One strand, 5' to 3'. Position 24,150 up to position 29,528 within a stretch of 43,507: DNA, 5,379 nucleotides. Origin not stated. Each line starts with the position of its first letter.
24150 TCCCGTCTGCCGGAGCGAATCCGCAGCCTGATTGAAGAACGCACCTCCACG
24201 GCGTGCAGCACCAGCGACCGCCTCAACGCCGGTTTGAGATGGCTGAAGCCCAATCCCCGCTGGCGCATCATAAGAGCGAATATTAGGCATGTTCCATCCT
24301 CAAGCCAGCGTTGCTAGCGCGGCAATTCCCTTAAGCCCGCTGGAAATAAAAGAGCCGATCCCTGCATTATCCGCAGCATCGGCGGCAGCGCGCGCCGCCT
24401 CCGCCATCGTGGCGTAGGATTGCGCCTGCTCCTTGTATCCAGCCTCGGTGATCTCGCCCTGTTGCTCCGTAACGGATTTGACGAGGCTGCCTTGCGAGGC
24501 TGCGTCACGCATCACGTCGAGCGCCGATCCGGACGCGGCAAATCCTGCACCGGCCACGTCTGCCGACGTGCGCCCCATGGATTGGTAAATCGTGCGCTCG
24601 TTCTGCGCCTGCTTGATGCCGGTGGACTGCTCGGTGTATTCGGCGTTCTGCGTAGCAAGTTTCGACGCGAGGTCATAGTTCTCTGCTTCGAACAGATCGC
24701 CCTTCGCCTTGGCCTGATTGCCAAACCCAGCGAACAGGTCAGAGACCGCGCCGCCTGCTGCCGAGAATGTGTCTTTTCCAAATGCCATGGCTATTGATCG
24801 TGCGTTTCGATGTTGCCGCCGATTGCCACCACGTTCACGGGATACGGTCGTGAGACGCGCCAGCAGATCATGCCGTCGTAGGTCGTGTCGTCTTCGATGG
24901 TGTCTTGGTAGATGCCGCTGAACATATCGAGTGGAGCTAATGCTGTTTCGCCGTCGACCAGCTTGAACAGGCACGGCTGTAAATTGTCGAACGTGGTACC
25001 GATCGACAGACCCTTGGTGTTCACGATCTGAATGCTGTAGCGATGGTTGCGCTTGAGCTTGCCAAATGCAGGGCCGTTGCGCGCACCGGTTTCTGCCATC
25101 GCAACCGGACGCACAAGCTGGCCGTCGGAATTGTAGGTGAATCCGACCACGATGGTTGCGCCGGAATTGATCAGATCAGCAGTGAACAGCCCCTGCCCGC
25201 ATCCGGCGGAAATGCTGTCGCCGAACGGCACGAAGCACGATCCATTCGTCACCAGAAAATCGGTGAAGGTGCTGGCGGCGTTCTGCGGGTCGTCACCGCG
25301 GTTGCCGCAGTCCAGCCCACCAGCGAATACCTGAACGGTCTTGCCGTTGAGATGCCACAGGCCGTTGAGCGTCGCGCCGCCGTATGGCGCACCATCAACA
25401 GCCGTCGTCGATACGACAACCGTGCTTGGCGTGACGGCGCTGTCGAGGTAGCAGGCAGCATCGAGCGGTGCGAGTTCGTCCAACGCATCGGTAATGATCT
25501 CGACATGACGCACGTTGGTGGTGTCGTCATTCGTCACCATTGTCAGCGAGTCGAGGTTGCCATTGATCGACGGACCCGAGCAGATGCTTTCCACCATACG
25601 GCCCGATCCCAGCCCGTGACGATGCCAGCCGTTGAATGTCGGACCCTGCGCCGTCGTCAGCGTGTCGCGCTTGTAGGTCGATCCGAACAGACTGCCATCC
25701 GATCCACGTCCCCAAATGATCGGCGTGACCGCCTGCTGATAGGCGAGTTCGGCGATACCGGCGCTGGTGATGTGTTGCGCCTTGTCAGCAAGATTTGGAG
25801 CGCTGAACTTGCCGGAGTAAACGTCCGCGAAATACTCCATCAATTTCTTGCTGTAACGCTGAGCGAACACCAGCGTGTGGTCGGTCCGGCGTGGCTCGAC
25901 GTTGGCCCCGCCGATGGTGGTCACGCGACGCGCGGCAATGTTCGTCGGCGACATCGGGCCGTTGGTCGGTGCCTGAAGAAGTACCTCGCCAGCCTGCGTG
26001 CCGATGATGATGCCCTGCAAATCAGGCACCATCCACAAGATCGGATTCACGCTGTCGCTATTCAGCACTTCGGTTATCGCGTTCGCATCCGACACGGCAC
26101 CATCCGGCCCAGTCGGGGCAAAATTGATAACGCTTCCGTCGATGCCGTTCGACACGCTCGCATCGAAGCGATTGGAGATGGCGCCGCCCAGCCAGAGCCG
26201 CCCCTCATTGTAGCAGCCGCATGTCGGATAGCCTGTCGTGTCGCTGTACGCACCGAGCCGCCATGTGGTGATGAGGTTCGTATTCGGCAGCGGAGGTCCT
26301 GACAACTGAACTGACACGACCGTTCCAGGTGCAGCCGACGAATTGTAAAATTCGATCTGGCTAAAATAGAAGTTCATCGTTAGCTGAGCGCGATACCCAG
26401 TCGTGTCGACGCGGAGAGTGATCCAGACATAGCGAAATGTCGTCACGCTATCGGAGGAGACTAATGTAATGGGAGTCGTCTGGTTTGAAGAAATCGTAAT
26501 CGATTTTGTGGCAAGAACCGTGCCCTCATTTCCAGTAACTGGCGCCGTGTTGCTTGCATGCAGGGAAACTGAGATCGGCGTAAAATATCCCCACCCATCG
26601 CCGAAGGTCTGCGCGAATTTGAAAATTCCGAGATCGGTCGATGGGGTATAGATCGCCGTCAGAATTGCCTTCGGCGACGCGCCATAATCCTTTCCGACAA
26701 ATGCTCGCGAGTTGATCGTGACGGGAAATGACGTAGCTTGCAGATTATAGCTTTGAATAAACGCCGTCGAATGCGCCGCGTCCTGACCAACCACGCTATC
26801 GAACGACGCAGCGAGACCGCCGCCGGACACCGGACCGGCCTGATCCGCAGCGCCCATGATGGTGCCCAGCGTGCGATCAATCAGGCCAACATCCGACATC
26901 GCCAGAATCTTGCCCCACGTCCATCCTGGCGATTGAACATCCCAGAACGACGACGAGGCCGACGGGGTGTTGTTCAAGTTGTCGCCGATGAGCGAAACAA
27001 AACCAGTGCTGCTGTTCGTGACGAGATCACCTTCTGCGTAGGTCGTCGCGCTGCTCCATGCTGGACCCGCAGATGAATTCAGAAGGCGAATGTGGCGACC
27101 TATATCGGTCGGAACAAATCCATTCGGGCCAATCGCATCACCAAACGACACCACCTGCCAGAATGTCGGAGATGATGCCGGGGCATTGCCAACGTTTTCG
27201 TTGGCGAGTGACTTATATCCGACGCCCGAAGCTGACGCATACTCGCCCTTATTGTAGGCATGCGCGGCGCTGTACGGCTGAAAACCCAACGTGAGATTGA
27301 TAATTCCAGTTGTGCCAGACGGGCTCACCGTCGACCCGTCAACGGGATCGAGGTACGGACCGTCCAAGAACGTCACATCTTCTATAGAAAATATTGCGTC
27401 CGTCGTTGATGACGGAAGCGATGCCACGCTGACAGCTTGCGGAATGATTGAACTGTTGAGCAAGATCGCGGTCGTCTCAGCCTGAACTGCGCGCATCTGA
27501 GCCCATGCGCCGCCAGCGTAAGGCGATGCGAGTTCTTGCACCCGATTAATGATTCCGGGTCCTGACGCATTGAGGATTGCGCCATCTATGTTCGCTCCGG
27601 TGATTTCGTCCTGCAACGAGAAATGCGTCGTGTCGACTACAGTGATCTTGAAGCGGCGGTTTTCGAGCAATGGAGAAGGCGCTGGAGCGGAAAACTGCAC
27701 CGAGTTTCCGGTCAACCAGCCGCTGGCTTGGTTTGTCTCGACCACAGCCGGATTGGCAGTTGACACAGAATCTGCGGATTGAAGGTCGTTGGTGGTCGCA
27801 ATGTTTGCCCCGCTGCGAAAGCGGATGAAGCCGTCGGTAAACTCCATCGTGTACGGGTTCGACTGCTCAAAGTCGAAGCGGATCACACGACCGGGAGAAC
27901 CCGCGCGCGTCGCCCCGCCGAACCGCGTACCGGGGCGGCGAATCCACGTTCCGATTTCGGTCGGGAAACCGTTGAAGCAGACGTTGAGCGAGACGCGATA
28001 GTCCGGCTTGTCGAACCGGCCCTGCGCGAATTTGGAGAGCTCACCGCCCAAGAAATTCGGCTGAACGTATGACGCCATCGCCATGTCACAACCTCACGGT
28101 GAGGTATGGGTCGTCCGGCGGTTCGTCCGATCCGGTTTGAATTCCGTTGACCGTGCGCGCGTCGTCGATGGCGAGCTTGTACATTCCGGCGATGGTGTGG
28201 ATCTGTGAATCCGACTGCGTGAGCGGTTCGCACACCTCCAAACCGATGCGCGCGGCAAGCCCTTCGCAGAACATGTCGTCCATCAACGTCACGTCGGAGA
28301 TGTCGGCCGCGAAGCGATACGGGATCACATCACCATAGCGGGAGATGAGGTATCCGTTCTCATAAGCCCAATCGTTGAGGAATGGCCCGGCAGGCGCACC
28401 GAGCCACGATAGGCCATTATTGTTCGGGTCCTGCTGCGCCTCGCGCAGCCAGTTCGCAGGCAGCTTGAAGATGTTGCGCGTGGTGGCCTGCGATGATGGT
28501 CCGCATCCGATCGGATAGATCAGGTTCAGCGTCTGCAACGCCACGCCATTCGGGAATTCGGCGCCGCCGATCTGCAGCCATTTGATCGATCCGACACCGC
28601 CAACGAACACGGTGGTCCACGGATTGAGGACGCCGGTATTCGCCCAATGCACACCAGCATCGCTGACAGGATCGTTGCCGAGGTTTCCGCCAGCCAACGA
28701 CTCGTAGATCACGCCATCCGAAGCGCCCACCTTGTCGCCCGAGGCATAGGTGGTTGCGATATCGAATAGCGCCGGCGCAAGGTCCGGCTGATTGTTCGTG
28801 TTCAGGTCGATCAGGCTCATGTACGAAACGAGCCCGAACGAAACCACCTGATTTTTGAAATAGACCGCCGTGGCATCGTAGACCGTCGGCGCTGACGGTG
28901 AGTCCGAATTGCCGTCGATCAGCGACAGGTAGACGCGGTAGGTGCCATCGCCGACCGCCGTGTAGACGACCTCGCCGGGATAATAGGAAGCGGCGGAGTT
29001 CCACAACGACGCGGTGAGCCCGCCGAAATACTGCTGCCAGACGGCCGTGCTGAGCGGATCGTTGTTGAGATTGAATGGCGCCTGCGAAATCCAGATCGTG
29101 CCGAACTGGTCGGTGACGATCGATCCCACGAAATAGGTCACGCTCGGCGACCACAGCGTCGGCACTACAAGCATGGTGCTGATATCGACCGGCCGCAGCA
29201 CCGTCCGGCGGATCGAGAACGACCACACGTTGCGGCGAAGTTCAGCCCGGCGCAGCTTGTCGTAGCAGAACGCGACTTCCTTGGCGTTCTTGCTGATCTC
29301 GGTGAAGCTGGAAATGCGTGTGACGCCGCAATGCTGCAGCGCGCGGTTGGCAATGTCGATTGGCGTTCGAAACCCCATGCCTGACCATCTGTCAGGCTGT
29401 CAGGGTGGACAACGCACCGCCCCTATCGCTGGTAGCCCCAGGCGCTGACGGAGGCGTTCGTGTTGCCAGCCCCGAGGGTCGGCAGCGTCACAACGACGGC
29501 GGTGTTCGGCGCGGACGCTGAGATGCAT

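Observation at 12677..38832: Strand-specific conserved motif G-R-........-Y-C in the intergenic gaps of the late operon: candidate phage-specific late promoter or regulatory system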

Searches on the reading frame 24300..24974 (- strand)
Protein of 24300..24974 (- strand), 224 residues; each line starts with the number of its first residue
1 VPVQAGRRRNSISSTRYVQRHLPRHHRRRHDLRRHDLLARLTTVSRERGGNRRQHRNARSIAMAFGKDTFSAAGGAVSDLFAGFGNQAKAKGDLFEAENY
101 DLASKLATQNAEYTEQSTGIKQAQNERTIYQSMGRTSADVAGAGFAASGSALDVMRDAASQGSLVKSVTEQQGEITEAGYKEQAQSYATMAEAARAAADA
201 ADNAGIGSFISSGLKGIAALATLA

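Call 10: search_protein_families(library=phrogs, proteins=[window:24300-24974:-])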
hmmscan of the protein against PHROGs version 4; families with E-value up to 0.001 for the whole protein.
window:24300-24974:- (224 aa): 1 family
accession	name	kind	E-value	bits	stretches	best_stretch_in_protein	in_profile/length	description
phrog_418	-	head and packaging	4.6e-06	27.8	1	96-220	31-153/166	internal virion protein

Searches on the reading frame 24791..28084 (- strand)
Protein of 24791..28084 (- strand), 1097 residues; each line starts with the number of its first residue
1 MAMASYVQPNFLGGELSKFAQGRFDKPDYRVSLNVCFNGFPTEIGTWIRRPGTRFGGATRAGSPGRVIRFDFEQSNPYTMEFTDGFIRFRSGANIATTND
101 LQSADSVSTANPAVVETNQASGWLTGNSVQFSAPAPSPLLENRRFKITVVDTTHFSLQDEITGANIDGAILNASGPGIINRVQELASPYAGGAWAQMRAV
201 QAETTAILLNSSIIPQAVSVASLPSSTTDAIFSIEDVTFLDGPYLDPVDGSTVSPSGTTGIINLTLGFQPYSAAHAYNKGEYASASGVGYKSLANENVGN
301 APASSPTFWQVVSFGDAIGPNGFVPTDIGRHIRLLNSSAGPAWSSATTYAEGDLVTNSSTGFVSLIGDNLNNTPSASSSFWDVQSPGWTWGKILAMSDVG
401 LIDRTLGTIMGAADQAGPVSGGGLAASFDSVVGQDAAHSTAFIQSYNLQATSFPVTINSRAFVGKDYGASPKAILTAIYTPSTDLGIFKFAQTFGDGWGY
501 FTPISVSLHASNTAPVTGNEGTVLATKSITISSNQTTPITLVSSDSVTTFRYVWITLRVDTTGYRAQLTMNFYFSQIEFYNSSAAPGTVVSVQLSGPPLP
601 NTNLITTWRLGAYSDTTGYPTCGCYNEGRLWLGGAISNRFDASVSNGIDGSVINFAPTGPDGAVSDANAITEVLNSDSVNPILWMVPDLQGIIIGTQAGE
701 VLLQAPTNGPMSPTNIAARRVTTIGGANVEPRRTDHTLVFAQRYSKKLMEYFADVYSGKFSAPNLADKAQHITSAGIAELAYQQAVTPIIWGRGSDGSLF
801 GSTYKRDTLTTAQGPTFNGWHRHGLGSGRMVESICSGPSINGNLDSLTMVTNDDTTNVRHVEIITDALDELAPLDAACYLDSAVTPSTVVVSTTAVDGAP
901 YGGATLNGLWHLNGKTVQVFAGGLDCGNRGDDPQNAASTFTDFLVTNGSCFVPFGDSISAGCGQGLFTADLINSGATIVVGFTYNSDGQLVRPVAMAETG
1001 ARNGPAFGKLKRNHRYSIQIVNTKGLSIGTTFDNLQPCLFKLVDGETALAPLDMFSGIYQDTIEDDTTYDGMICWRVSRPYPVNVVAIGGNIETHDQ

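Call 10: search_protein_families(library=phrogs, proteins=[window:24791-28084:-])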
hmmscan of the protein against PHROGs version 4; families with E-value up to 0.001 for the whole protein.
window:24791-28084:- (1097 aa): 3 families
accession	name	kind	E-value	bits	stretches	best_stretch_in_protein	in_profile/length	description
phrog_376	-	tail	3.8e-87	294.3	3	576-923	261-577/712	tail protein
phrog_20269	-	unknown function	3.6e-19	70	1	3-269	2-187/374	-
phrog_15566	-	tail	1.8e-13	50.9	1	606-810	34-233/552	tail protein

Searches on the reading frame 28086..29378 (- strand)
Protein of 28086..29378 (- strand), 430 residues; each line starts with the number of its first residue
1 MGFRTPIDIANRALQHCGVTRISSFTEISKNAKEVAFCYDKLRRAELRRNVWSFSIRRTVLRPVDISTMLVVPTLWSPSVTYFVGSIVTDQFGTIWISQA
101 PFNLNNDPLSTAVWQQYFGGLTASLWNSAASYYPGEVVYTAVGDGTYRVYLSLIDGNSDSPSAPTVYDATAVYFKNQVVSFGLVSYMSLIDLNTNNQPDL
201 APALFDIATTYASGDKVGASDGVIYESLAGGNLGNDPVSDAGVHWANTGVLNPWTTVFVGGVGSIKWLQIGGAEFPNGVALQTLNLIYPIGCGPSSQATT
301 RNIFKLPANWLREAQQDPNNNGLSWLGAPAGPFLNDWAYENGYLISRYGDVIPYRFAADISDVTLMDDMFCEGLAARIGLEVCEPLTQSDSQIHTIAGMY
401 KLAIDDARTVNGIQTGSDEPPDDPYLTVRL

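Call 10: search_protein_families(library=phrogs, proteins=[window:28086-29378:-])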
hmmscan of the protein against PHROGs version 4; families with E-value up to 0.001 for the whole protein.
window:28086-29378:- (430 aa): 3 families
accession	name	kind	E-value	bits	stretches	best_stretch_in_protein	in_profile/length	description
phrog_394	-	tail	3.1e-29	102.8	2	5-65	3-63/190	tail protein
phrog_14646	-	unknown function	3.7e-07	31.6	0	163-203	51-91/172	-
phrog_9239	-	tail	0.00012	21.6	0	336-417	96-176/741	tail tubular protein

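Call 13: find_related_loci(query=window:28086-29378:-, collection=viral_contigs, flank=10000)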
Query window:28086-29378:- (430 aa) in viral_contigs; peptide patterns used: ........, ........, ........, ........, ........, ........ (x = any residue, [..] = any of these).
46 stretches matched a pattern; 46 encode a relative of the query (tblastn E <= 1e-3); 46 distinct loci.
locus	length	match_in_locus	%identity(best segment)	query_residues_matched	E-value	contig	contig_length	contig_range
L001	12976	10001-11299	82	1-430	0e+0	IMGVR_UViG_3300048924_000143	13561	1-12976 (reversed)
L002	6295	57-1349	61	1-429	3e-176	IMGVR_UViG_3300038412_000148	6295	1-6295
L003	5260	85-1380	54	1-429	1e-158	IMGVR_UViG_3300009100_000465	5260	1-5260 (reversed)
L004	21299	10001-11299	55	3-429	2e-150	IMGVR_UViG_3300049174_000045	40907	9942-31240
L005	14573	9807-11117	52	3-430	7e-141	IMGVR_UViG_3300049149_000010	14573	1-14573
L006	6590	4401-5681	51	1-430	9e-138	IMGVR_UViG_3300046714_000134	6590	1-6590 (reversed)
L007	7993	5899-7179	51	1-430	3e-135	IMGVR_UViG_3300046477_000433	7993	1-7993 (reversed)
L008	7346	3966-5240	48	1-429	6e-128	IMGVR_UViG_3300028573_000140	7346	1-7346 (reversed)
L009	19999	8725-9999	48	1-429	7e-128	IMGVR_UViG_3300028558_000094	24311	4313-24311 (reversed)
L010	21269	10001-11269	46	1-430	7e-124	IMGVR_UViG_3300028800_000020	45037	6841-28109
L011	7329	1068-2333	48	3-429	3e-122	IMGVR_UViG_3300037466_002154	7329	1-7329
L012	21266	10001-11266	47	3-429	2e-122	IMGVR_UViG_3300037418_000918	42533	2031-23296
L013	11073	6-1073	55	81-429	4e-119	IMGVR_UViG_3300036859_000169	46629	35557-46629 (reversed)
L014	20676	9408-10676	47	1-429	6e-119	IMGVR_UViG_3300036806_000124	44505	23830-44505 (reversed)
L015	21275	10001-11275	47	1-430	7e-119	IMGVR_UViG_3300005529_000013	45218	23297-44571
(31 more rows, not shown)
